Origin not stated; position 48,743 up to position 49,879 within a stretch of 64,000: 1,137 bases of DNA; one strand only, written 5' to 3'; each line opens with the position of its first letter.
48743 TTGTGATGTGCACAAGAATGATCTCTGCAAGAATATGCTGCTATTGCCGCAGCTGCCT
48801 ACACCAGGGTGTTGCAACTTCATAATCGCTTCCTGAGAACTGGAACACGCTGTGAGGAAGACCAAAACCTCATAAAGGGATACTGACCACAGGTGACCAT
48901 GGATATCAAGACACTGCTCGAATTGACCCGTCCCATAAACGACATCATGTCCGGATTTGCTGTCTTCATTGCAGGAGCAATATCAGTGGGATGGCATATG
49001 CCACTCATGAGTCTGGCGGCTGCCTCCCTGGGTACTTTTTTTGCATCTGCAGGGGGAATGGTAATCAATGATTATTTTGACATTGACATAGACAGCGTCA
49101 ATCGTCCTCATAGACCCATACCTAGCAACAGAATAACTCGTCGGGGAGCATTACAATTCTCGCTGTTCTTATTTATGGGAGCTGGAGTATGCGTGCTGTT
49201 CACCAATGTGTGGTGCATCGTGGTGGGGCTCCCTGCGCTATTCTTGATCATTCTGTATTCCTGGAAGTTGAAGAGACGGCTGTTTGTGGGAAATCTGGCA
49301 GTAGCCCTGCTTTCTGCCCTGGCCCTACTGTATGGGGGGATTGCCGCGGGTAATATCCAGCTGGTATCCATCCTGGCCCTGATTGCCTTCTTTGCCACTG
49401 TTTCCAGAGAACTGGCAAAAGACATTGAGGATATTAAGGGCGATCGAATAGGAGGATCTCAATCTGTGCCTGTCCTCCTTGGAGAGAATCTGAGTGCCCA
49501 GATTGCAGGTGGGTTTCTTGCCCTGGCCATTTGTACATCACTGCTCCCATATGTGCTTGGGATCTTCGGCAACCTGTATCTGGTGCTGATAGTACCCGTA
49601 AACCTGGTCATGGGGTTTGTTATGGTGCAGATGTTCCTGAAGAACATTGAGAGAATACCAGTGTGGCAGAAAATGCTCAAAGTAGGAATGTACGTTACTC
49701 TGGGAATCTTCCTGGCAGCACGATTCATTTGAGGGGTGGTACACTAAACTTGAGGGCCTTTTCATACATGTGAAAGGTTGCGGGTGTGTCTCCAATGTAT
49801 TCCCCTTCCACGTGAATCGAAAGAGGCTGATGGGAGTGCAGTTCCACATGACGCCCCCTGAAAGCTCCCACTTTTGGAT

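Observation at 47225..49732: Unannotated 52-aa di-cluster ferredoxin translationally coupled (ATGA) to geranylgeranyl reductase, followed by DGGGP synthase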

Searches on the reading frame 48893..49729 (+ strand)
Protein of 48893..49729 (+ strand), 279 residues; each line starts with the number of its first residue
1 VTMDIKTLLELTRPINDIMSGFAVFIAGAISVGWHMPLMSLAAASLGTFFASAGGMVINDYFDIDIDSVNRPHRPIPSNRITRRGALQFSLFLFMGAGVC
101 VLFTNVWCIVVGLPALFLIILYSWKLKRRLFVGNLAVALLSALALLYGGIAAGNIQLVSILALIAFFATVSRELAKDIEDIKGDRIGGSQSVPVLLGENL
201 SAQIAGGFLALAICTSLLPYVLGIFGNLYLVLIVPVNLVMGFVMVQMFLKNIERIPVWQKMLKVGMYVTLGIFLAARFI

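Call 3: search_protein_families(library=pfam, proteins=[window:48893-49729:+], max_evalue=0.01)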
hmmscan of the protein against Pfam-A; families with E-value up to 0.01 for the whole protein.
window:48893-49729:+ (279 aa): 1 family
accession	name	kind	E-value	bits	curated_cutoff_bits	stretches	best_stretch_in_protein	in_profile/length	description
PF01040.23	UbiA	-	3.9e-44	151.3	34.2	1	23-250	4-234/250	UbiA prenyltransferase family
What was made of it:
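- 48899..49732 (+): UbiA-family prenyltransferase, most likely DGGGP synthase (277 aa from ATG 48899; an alternative GTG lies at 48893). Pfam UbiA 3.9e-44 (call 3).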

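Call 4: search_protein_families(library=ncbifam, proteins=[window:48893-49729:+], max_evalue=0.01)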
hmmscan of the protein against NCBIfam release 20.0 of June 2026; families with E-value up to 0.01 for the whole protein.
window:48893-49729:+ (279 aa): 25 families
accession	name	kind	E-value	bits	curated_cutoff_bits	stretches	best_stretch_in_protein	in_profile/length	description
NF009521.0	PRK12882.1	equivalog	1.6e-72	244.1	296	1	2-277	2-277/280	geranylgeranylglycerol-phosphate geranylgeranyltransferase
NF009523.0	PRK12884.1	equivalog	1e-64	218.4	269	1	4-277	3-277/279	prenyltransferase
NF009522.0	PRK12883.1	equivalog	4.8e-57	193.6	353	1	3-276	1-273/279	geranylgeranylglycerol-phosphate geranylgeranyltransferase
NF009513.0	PRK12872.1-3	equivalog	6.8e-33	114.5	288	1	38-250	52-264/293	prenyltransferase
NF005742.0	PRK07566.1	equivalog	4.6e-27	94.9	313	1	5-269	28-301/315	chlorophyll synthase ChlG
TIGR01476.1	chlor_syn_BchG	subfamily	4.4e-24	85.4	212.3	1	7-273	2-276/283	(bacterio)chlorophyll synthase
NF035940.1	prenyl_rel_EboC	equivalog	1.4e-19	70.6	250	1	14-166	8-167/292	UbiA-like protein EboC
NF009512.0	PRK12872.1-1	equivalog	1.1e-18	67.8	278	1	46-245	46-266/303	geranylgeranylglycerol-phosphate geranylgeranyltransferase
TIGR01474.1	ubiA_proteo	equivalog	1.2e-17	64.3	275.45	1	22-275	25-280/282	4-hydroxybenzoate octaprenyltransferase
TIGR02056.1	ChlG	equivalog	7.5e-17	61.9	436.45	1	5-275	16-300/306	chlorophyll synthase ChlG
TIGR01473.1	cyoE_ctaB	equivalog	1.6e-16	60.9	210.3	1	9-254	4-256/281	heme o synthase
NF009058.0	PRK12392.1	subfamily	1.9e-16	60.1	494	1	5-251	14-276/333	bacteriochlorophyll c synthase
NF045897.1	SCO3242_trans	equivalog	4.5e-16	59.3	260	1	26-166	19-158/287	SCO3242 family prenyltransferase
TIGR01475.1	ubiA_other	subfamily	7e-14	51.9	180.8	1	39-269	36-269/282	UbiA-like polyprenyltransferase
NF009524.0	PRK12886.1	equivalog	1.4e-12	47.6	387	1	49-275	52-279/291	prenyltransferase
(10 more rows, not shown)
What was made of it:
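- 48899..49732 (+): The best NCBIfam match is PRK12882, the DGGGP synthase equivalog, at 244 bits, below its cut-off of 296 (call 4).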

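Call 35: search_solved_structures(query=window:48899-49729:+, max_evalue=0.001)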
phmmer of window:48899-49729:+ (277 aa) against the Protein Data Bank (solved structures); distinct sequences matched with E-value up to 0.001: 3.
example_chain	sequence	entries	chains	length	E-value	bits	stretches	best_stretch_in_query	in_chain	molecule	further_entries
6m31_A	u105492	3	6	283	2.9e-38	135.4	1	3-273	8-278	Digeranylgeranylglyceryl phosphate synthase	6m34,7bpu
9sas_C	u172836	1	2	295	5.8e-13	52.4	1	6-249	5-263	Chlorophyll a synthase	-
9sau_C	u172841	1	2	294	5.9e-13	52.4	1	6-249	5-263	Chlorophyll a synthase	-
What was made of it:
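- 48899..49732 (+): The best PDB match is 6m31, DGGGP synthase, at 2.9e-38 over the full length (call 35).
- On DGGGP synthase (UbiA superfamily): The best and only strong PDB match is DGGGP synthase 6m31, at 2.9e-38 over residues 3-273 (call 35).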
